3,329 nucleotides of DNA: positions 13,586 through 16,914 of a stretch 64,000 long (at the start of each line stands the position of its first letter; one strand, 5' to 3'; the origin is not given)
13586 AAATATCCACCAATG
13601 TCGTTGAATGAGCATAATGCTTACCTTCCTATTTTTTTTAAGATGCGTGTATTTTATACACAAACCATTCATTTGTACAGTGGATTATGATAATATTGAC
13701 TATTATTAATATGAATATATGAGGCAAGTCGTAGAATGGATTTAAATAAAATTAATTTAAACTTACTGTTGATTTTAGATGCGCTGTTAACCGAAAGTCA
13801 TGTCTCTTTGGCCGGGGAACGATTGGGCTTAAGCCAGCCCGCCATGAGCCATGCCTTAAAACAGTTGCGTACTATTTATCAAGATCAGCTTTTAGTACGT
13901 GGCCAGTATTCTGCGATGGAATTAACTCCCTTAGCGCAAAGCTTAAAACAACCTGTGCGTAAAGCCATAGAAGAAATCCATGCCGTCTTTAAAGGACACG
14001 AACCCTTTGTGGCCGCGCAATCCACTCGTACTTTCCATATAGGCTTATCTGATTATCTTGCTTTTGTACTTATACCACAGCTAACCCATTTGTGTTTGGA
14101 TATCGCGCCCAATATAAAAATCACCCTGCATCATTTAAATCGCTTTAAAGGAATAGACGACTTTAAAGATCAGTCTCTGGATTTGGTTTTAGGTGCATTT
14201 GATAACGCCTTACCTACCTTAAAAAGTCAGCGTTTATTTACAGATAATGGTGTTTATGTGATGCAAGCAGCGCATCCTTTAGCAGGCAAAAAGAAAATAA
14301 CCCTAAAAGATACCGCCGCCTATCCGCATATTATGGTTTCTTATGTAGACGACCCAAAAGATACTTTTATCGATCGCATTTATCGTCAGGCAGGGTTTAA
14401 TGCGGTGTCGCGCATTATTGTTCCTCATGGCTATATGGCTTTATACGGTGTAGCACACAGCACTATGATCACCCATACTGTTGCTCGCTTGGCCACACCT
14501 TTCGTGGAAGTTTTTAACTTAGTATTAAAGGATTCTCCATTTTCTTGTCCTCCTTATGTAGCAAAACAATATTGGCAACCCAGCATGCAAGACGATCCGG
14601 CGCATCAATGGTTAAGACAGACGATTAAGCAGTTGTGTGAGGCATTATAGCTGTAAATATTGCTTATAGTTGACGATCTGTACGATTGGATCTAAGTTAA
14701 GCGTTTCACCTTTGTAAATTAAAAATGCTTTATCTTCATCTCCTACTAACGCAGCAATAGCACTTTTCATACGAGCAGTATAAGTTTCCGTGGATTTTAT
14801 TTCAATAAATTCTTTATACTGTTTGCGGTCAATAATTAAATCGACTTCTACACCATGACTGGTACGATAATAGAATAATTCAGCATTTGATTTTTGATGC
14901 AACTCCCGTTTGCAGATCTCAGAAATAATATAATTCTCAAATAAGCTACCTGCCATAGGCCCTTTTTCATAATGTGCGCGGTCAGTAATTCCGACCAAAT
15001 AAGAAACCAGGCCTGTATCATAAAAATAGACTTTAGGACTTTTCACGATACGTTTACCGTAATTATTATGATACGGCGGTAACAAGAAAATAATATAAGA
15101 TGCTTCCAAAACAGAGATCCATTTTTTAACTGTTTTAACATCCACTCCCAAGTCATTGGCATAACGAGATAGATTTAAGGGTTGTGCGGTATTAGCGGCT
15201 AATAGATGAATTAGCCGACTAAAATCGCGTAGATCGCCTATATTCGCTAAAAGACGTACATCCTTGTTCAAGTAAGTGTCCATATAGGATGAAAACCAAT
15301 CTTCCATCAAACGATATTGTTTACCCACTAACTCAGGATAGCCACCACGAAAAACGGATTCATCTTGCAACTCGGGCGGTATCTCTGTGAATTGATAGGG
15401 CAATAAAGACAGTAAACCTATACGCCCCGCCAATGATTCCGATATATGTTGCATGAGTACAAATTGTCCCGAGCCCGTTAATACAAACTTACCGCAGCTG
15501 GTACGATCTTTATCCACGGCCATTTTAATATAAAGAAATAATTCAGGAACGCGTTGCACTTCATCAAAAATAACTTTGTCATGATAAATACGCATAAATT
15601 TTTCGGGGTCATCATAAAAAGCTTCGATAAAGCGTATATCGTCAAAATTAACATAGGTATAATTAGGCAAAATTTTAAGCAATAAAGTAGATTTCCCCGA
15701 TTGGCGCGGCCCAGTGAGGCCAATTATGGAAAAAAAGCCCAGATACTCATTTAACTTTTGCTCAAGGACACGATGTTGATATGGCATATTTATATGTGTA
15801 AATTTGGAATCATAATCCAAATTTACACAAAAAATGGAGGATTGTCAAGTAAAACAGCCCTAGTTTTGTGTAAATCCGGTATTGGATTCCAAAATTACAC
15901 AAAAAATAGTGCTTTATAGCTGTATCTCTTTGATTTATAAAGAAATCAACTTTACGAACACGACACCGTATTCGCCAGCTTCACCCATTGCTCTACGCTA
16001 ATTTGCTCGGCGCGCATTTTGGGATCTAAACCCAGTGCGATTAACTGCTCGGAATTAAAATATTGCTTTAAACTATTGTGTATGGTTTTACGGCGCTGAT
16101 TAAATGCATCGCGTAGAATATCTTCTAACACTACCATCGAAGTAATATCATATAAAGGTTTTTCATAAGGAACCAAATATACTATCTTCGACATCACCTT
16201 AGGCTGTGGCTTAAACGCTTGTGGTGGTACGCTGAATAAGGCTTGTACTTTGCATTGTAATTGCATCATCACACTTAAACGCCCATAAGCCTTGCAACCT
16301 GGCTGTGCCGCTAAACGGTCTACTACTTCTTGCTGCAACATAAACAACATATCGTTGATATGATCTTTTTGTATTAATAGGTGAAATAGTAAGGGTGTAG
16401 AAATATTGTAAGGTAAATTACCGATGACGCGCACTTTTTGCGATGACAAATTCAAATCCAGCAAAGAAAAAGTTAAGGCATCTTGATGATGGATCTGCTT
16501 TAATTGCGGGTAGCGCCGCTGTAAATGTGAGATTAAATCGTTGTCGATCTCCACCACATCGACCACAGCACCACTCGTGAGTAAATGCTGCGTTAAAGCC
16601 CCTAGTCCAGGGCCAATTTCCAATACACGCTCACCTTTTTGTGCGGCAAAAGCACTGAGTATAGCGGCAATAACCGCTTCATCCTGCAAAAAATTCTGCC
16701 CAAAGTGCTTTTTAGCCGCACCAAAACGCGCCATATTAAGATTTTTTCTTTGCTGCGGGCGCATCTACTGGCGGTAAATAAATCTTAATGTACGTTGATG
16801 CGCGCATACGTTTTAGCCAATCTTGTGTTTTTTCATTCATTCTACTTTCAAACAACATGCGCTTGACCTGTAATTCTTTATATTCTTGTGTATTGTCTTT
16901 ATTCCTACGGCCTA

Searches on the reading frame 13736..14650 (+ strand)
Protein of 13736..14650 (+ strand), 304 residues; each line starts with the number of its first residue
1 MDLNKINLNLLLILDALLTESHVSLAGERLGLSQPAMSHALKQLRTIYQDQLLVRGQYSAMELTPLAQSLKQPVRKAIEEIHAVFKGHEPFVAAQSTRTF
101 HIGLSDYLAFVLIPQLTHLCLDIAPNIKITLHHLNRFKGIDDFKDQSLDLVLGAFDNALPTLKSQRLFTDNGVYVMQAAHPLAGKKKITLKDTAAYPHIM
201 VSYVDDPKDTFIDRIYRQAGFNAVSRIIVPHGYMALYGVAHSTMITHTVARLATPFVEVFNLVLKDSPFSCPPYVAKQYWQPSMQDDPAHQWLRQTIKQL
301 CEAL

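Call 25: search_protein_families(library=pfam, proteins=[window:13736-14650:+], max_evalue=0.00001)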
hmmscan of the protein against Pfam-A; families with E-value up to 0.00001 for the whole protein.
window:13736-14650:+ (304 aa): 2 families
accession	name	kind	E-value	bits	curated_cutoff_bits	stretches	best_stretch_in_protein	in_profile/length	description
PF03466.25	LysR_substrate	-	1.6e-22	80.4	28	1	95-301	3-208/209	LysR substrate binding domain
PF00126.33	HTH_1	-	1.7e-12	47.5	26.6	1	8-67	1-59/60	Bacterial regulatory helix-turn-helix protein, lysR family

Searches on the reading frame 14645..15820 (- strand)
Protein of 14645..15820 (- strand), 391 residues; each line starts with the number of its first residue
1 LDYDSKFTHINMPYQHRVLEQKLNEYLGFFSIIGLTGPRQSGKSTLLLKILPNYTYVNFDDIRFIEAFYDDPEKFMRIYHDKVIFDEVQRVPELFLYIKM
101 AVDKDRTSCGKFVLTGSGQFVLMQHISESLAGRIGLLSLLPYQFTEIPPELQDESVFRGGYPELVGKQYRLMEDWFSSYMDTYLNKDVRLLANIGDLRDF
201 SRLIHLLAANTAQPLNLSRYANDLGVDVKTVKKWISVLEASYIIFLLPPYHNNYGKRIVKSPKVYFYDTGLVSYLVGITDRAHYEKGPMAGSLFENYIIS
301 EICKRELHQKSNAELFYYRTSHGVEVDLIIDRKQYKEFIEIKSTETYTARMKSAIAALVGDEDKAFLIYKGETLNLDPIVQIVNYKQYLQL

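Call 25: search_protein_families(library=pfam, proteins=[window:14645-15820:-], max_evalue=0.00001)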
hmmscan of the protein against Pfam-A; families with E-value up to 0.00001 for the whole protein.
window:14645-15820:- (391 aa): 2 families
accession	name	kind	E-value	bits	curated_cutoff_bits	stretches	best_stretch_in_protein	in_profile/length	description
PF13635.12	DUF4143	-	1e-45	155.8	28.1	1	186-343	2-159/160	Domain of unknown function (DUF4143)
PF13173.12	AAA_14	-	1.2e-27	96.9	27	1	32-147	4-128/129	AAA domain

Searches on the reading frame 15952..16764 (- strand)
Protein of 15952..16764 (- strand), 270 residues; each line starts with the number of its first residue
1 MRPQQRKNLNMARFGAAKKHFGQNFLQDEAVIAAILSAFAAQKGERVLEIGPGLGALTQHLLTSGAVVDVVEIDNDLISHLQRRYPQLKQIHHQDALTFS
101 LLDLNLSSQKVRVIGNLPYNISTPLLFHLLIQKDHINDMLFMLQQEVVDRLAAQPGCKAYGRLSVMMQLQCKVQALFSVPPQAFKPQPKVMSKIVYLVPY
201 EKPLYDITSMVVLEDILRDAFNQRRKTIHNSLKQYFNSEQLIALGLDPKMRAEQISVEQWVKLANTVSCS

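Call 25: search_protein_families(library=pfam, proteins=[window:15952-16764:-], max_evalue=0.00001)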
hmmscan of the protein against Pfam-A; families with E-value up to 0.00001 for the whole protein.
window:15952-16764:- (270 aa): 1 family
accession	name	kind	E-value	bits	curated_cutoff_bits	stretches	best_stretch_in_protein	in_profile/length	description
PF00398.26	RrnaAD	-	6.7e-64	215.9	24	1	17-266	4-260/263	Ribosomal RNA adenine dimethylase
